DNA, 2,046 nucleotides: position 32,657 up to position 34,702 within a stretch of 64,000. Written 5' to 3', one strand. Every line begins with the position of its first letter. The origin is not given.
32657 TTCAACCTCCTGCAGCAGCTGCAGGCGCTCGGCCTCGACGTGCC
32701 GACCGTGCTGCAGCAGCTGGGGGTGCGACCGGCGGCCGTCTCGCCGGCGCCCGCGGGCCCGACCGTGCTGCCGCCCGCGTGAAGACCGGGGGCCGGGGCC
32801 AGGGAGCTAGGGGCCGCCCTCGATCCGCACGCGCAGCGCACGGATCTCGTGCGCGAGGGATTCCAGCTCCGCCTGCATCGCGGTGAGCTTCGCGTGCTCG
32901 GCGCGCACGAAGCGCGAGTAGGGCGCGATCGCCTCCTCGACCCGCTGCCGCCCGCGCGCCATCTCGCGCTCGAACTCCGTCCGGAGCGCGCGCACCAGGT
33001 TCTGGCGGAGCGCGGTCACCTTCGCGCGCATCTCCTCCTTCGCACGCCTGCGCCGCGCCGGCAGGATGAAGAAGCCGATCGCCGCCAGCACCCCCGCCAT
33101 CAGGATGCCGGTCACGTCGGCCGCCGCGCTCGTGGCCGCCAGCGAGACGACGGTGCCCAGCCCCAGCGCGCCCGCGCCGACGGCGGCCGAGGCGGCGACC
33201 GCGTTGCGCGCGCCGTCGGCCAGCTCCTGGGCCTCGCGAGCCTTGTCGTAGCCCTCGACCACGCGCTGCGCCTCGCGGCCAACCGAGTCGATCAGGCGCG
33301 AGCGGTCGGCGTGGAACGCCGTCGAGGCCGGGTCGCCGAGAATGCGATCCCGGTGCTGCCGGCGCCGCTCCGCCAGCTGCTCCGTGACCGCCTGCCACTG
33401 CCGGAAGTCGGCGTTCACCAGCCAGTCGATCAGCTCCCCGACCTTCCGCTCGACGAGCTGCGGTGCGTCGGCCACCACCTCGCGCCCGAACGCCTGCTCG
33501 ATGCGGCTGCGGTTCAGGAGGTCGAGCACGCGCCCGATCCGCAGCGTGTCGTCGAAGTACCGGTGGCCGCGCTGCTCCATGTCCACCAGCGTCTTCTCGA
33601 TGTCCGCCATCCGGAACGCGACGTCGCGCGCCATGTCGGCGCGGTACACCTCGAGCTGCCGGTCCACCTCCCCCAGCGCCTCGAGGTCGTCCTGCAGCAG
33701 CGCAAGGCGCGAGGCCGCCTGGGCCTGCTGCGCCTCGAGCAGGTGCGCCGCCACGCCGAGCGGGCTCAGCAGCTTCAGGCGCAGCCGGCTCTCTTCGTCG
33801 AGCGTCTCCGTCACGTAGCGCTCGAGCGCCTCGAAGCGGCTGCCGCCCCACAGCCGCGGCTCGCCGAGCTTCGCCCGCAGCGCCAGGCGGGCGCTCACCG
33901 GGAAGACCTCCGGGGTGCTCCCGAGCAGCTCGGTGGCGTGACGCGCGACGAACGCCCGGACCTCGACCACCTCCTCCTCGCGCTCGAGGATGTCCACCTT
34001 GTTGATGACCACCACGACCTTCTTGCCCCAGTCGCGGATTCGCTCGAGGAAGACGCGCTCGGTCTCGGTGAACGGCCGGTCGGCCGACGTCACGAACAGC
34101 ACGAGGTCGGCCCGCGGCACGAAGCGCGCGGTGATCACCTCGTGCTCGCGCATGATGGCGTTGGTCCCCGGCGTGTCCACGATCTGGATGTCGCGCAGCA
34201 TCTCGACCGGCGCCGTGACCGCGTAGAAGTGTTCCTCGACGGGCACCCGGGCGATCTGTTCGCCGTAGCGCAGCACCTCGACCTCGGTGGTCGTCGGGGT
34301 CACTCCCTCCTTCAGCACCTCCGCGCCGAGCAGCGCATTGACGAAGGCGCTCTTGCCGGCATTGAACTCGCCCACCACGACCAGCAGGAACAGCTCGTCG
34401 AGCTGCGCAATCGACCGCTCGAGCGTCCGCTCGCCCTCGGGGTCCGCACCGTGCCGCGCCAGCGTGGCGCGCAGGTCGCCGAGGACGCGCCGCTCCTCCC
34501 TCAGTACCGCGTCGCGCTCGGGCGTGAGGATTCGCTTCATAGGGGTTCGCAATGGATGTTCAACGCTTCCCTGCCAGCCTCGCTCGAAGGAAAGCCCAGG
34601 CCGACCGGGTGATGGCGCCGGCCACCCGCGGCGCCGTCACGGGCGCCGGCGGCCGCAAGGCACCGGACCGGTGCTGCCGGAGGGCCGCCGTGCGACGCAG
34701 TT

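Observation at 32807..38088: ftp/srs-like phenolic-lipid gene set (type III PKS, ICMT methyltransferase, ACP, FAAL) co-transcribed with a dynamin-like GTPase and abutting NfeD/flotillin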

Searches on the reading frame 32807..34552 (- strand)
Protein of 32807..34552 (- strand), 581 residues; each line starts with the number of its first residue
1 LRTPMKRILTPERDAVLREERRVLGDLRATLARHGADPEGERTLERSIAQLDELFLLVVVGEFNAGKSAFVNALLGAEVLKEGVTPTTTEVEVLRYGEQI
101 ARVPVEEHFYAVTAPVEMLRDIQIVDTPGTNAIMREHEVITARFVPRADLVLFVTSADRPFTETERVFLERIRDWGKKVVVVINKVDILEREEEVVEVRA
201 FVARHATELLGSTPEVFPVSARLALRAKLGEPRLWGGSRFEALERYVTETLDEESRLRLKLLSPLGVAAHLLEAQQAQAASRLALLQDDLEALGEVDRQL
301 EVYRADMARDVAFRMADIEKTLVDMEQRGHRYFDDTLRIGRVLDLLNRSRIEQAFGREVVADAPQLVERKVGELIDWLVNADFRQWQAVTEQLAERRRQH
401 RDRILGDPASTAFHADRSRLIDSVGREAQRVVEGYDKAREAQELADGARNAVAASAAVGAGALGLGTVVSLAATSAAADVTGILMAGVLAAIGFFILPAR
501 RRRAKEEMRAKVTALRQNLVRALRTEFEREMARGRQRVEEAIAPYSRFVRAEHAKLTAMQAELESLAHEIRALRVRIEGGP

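Call 4: search_protein_families(library=pfam, proteins=[window:32807-34552:-], max_evalue=0.01)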
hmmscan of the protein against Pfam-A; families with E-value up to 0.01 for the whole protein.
window:32807-34552:- (581 aa): 9 families
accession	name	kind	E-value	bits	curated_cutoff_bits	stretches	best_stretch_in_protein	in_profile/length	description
PF00350.29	Dynamin_N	-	3.6e-23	82.9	27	2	57-101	1-45/168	Dynamin family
PF01926.29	MMR_HSR1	-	1.7e-13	51.1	21.9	1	58-185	3-113/113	50S ribosome-binding GTPase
PF00009.33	GTP_EFTU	-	1.7e-09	38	26.5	1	56-224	5-172/188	Elongation factor Tu GTP binding domain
PF02421.24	FeoB_N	-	3.3e-07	30.4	27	1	58-200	4-129/156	Ferrous iron transport protein B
PF03193.22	RsgA_GTPase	-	3.4e-06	27.4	30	1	130-201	5-78/174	RsgA GTPase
PF04548.22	AIG1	-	1e-05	25.4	27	1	57-187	3-127/212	AIG1 family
PF00735.24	Septin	-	0.0084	15.8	26.2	0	55-129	5-71/280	Septin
PF20570.3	DUF6779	-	0.0086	17.2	28.1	1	490-573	11-90/108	Domain of unknown function (DUF6779)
PF20702.3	nSTAND2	-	0.0094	15.7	24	0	41-109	106-175/279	Novel STAND NTPase 2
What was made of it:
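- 32807..34540 (-): Bacterial dynamin-like protein (DLP), 577 aa: an N-terminal GTPase, a helical stalk, a hydrophobic hairpin at residues 447-494 and a C-terminal long helix. It starts 19 nt after the FAAL stop. Pfam Dynamin_N (call 4).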

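Call 12: find_homologous_proteins(query=window:32807-34552:-, max_evalue=1e-10)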
Query window:32807-34552:- (581 aa): 8000 proteins with E <= 1e-10 among 8000 candidates; the best 120 are listed.
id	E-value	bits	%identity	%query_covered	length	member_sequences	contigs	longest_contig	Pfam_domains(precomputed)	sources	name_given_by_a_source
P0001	0.0e+0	1210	100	99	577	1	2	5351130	PF01926.30,PF00350.30,PF02421.25,PF00009.34,PF03193.23,PF04548.23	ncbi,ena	-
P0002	0.0e+0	1095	90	99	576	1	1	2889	PF01926.30,PF00350.30,PF02421.25,PF00009.34,PF03193.23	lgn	-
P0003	0.0e+0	1071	89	99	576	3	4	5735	PF01926.30,PF00350.30,PF02421.25,PF00009.34,PF03193.23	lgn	-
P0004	0.0e+0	1070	88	99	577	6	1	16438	PF01926.30,PF00350.30,PF02421.25,PF00009.34,PF03193.23,PF04548.23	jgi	-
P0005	0.0e+0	1053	89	96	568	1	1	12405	PF01926.30,PF00350.30,PF02421.25,PF00009.34,PF03193.23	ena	-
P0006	0.0e+0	1036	85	99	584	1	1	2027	PF01926.30,PF00350.30,PF02421.25,PF00009.34,PF03193.23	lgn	-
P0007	0.0e+0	1017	83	99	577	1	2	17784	PF01926.30,PF00350.30,PF02421.25,PF00009.34,PF03193.23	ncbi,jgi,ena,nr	ncbi:MAG: iniA [Acidobacteria bacterium]|nr:iniA [Acidobacteriota bacterium]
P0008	1.1e-290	983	81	99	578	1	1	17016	PF01926.30,PF00350.30,PF02421.25,PF00009.34,PF03193.23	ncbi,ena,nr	ncbi:MAG TPA: dynamin family protein [Vicinamibacterales bacterium]|nr:dynamin family protein [Vicin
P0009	7.4e-286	967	79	99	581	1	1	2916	PF01926.30,PF00350.30,PF02421.25,PF00009.34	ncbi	-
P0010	1.2e-262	891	74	99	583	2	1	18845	PF01926.30,PF00350.30,PF00009.34,PF03193.23,PF04548.23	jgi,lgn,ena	-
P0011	7.0e-262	888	74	99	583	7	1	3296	PF01926.30,PF00350.30,PF02421.25,PF00009.34,PF03193.23,PF04548.23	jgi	jgi:small GTP-binding protein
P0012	2.3e-258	876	72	99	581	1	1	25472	PF01926.30,PF00350.30,PF02421.25,PF00009.34,PF03193.23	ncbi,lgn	ncbi:MAG: dynamin family protein [Bacteroidales bacterium]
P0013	8.7e-252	855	71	99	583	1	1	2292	PF01926.30,PF00350.30,PF02421.25,PF00009.34,PF03193.23,PF04548.23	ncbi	-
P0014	5.0e-235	799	66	99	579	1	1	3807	PF01926.30,PF00350.30,PF02421.25,PF00009.34,PF03193.23,PF04548.23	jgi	jgi:small GTP-binding protein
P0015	5.4e-235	799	65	99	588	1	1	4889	PF01926.30,PF00350.30,PF02421.25,PF00009.34,PF03193.23,PF04548.23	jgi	jgi:small GTP-binding protein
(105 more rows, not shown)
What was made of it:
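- The search scored 8000 hits (call 12).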

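Call 13: find_encoding_contigs(protein=P0001, flank=8000, max_places=3)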
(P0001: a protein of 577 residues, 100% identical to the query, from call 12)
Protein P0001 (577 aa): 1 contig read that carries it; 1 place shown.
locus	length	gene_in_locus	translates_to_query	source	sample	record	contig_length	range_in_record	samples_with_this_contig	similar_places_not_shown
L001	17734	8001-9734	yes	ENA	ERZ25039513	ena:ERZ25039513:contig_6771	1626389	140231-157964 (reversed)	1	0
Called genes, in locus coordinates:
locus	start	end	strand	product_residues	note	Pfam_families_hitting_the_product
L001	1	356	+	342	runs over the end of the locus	PF01739:CheR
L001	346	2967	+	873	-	PF28019:HmpF (weak), PF13185:GAF_2 (weak), PF00989:PAS, PF08448:PAS_4, PF13188:PAS_8 (weak), PF00512:HisKA, PF02518:HATPase_c, PF00072:Response_reg, +1 more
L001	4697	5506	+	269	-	PF00195:Chal_sti_synt_N, PF08392:FAE1_CUT1_RppA, PF02797:Chal_sti_synt_C, PF08541:ACP_syn_III_C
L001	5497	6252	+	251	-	PF04140:ICMT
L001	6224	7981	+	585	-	PF00501:AMP-binding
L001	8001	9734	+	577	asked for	PF03193:RsgA_GTPase (faint), PF00009:GTP_EFTU, PF00350:Dynamin_N, PF01926:MMR_HSR1, PF02421:FeoB_N (faint), PF04548:AIG1 (faint), PF00350:Dynamin_N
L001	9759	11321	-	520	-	PF01145:Band_7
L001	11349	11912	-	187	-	PF25842:NfeD_TM (weak)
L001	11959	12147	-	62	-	PF16870:OxoGdeHyase_C (weak)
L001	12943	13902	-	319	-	PF00676:E1_dh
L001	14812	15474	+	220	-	PF00440:TetR_N, PF17932:TetR_C_24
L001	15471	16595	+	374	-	PF25917:BSH_RND (weak), PF25885:HH_EMRA (weak), PF25876:HH_MFP_RND (weak), PF25954:Beta-barrel_RND_2, PF25967:RND-MFP_C (weak), PF25975:CzcB_C, PF25989:YknX_C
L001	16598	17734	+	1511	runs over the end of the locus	PF00873:ACR_tran, PF02321:OEP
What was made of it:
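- The gene caller there produced only a 269-aa truncated PKS (call 13).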

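Call 14: find_encoding_contigs(protein=P0008, flank=8000, max_places=3)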
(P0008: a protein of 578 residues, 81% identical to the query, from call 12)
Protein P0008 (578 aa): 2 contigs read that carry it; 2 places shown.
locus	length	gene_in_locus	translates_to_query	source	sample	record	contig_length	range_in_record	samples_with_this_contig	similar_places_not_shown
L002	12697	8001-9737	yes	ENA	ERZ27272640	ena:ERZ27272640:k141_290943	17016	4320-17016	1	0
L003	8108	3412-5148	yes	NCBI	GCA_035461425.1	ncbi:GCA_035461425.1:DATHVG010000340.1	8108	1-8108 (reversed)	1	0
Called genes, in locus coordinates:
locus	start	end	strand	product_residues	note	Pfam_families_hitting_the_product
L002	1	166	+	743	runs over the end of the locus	PF28019:HmpF (weak), PF01590:GAF (weak), PF13185:GAF_2 (weak), PF00512:HisKA, PF02518:HATPase_c, PF00072:Response_reg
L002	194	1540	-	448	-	PF04052:TolB_N (weak), PF26550:Tricorn_2nd, PF07676:PD40, PF26549:Tricorn_N, PF26549:Tricorn_N, PF07676:PD40, PF26549:Tricorn_N, PF07676:PD40, +4 more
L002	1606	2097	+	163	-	PF20587:DUF6789 (weak), PF07274:DUF1440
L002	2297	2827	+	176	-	PF00034:Cytochrom_C (weak)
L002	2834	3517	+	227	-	PF00034:Cytochrom_C (faint), PF13442:Cytochrome_CBB3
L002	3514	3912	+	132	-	-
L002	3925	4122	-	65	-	-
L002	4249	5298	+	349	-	PF00195:Chal_sti_synt_N, PF08392:FAE1_CUT1_RppA, PF02797:Chal_sti_synt_C, PF08541:ACP_syn_III_C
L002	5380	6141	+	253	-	PF04191:PEMT (weak), PF04140:ICMT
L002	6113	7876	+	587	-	PF00501:AMP-binding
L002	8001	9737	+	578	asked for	PF03193:RsgA_GTPase (faint), PF00009:GTP_EFTU, PF00350:Dynamin_N, PF01926:MMR_HSR1, PF02421:FeoB_N (faint), PF00350:Dynamin_N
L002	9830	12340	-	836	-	PF00676:E1_dh, PF02779:Transket_pyr, PF16870:OxoGdeHyase_C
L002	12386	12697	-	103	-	?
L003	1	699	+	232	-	PF00195:Chal_sti_synt_N, PF08392:FAE1_CUT1_RppA (weak), PF02797:Chal_sti_synt_C, PF08541:ACP_syn_III_C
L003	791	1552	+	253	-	PF04191:PEMT (weak), PF04140:ICMT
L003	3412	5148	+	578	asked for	PF03193:RsgA_GTPase (faint), PF00009:GTP_EFTU, PF00350:Dynamin_N, PF01926:MMR_HSR1, PF02421:FeoB_N (faint), PF00350:Dynamin_N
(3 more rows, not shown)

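Call 15: find_encoding_contigs(protein=P0012, flank=8000, max_places=3)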
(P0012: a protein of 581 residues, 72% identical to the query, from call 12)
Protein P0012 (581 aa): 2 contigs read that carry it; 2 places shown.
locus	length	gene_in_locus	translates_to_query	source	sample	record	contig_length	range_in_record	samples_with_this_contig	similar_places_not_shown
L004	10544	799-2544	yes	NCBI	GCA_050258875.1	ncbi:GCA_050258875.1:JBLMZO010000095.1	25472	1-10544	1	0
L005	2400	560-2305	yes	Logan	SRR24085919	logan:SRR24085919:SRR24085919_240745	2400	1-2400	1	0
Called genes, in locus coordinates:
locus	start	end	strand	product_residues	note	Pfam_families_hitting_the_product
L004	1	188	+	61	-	PF03544:TonB_C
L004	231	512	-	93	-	-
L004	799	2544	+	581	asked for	PF03193:RsgA_GTPase (faint), PF00009:GTP_EFTU (weak), PF00350:Dynamin_N, PF01926:MMR_HSR1, PF02421:FeoB_N (faint), PF00350:Dynamin_N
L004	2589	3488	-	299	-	PF01073:3Beta_HSD, PF01370:Epimerase, PF05368:NmrA, PF13460:NAD_binding_10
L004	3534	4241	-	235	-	-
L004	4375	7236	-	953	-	PF00069:Pkinase, PF01636:APH (faint), PF03109:ABC1 (faint), PF07714:PK_Tyr_Ser-Thr, PF00515:TPR_1 (faint), PF07719:TPR_2 (faint), PF13181:TPR_8 (faint), PF13414:TPR_11 (faint), +3 more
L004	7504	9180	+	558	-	PF04389:Peptidase_M28, PF01546:Peptidase_M20 (weak)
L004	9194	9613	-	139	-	-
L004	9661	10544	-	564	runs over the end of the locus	PF00756:Esterase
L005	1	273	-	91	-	?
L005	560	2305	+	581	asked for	PF03193:RsgA_GTPase (faint), PF00009:GTP_EFTU (weak), PF00350:Dynamin_N, PF01926:MMR_HSR1, PF02421:FeoB_N (faint), PF00350:Dynamin_N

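Call 31: find_related_loci(query=A2, collection=genome_contigs, flank=10000)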
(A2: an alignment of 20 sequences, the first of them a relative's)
Query A2 (577 aa) in genome_contigs; peptide patterns used: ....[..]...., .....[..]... (x = any residue, [..] = any of these).
600 stretches matched a pattern (row limit reached: there are more); 580 encode a relative of the query (tblastn E <= 1e-3); the best 80 are kept; 80 distinct loci.
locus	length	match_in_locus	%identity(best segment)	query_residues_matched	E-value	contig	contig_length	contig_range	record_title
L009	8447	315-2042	88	1-576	0e+0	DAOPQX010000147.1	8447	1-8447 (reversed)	MAG TPA_asm: Vicinamibacterales bacterium isolate AMR_MDS_1511 NODE_9382_length_8447_cov_5.020377, whole genome shotgun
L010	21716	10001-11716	62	3-574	0e+0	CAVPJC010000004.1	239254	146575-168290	MAG: uncultured Chloroflexia bacterium isolate MFD00032.bin.2.147 genome assembly, contig: contig_125824, whole genome s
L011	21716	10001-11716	58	3-574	0e+0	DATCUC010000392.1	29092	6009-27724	MAG TPA_asm: Anaerolineaceae bacterium isolate SMAG_U7347 k141_75482, whole genome shotgun sequence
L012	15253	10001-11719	63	1-574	0e+0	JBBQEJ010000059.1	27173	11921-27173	MAG: Vicinamibacterales bacterium isolate Co_metawrap_1112 Cmw_1112_k141_20354455_length_27173_cov_13.0000, whole genome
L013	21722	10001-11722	57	1-574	0e+0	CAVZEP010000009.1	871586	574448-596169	MAG: uncultured Chloroflexia bacterium isolate MFD05942.bin.2.209 genome assembly, contig: contig_2097, whole genome sho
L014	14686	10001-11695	62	1-566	0e+0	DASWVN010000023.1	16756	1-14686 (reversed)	MAG TPA_asm: Vicinamibacterales bacterium isolate SMAG_U3631 k141_66334, whole genome shotgun sequence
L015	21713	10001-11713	59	4-574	0e+0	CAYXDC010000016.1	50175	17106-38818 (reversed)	MAG TPA_asm: uncultured Anaerolineaceae bacterium isolate binchicken_co259_227 genome assembly, contig: NODE_215_length_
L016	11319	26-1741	59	3-574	0e+0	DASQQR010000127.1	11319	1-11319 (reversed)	MAG TPA_asm: Anaerolineales bacterium isolate SMAG_U10862 k141_113761, whole genome shotgun sequence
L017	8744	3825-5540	62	4-575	0e+0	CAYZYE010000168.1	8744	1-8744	MAG TPA_asm: uncultured Anaerolineae bacterium isolate binchicken_co67_117 genome assembly, contig: NODE_9050_length_874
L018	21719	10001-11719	63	1-574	0e+0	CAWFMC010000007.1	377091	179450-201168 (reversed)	MAG: uncultured Acidobacteriota bacterium isolate MFD00392.bin.2.345 genome assembly, contig: contig_19805, whole genome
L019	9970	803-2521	63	1-574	0e+0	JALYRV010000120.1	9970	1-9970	MAG: Acidobacteriota bacterium isolate MDV bin98 SD1455_NODE_1150_length_9970_cov_1.241898, whole genome shotgun sequenc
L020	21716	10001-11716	59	3-574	0e+0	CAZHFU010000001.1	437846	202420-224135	MAG TPA_asm: uncultured Anaerolinea sp. isolate SRP220891_co2_410 genome assembly, contig: NODE_4_length_437846_cov_23.8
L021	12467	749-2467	63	1-574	0e+0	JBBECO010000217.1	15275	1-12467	MAG: Vicinamibacterales bacterium isolate LejiaF_68_38 Lejia_F_5544_length_15275_cov_25, whole genome shotgun sequence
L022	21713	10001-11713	58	3-573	0e+0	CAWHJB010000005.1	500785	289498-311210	MAG: uncultured Chloroflexia bacterium isolate MFD02923.bin.2.67 genome assembly, contig: contig_20781, whole genome sho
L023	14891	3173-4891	58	3-575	0e+0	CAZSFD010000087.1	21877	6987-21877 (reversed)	MAG TPA_asm: uncultured Anaerolineaceae bacterium isolate binchicken_co274_165 genome assembly, contig: NODE_6170_length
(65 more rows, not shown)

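Call 35: search_solved_structures(query=A2, max_evalue=0.01)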
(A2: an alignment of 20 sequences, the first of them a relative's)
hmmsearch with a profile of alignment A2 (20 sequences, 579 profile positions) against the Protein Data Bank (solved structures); distinct sequences matched with E-value up to 0.01: 39.
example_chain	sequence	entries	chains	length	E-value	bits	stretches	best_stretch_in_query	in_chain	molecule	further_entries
5owv_A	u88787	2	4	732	1.4e-18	70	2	109-255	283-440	GTP-binding protein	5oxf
2j68_A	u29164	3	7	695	2.7e-16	62.5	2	48-98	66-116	BACTERIAL DYNAMIN-LIKE PROTEIN | DYNAMIN FAMILY PROTEIN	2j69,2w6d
5owv_C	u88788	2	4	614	2.4e-10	42.9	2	37-96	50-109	GTP-binding protein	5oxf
6j72_A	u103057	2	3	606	2.1e-09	39.8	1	108-262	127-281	Isoniazid inducible gene protein IniA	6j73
5dn8_A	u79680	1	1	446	6.1e-08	34.9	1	55-196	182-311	GTPase Der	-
1xzp_A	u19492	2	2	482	1.5e-07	33.7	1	120-191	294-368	Probable tRNA modification GTPase trmE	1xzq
2hjg_A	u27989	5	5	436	1.7e-06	30.1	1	49-233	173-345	GTP-binding protein engA | GTPase Der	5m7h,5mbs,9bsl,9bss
9bs0_W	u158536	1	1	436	1.8e-06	30.1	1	49-234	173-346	GTPase Der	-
4dcs_A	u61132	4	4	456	1.9e-06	30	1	49-232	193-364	GTP-BINDING PROTEIN ENGA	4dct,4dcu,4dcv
1ega_A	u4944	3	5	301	1.3e-05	27.2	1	54-206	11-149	PROTEIN (GTP-BINDING PROTEIN ERA) | GTP-binding protein era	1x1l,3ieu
1x18_X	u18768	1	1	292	1.4e-05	27.2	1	54-205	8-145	GTP-binding protein era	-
5goe_A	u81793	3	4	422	1.4e-05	27.1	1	109-238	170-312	Mitofusin-1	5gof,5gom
5gnt_A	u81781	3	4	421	1.7e-05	26.8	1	109-237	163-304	Mitofusin-1 | Mitofusin-1,Mitofusin-1 fusion protein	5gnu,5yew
5yew_A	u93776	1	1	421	1.9e-05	26.7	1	110-237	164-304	Mitofusin-1,Mitofusin-1 fusion protein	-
7aoi_XL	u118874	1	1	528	9.8e-05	24.3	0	49-191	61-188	GTP-binding protein, putative,mt-EngA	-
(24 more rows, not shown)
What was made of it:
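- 32807..34540 (-): The profile also matches these PDB sequences (call 35).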
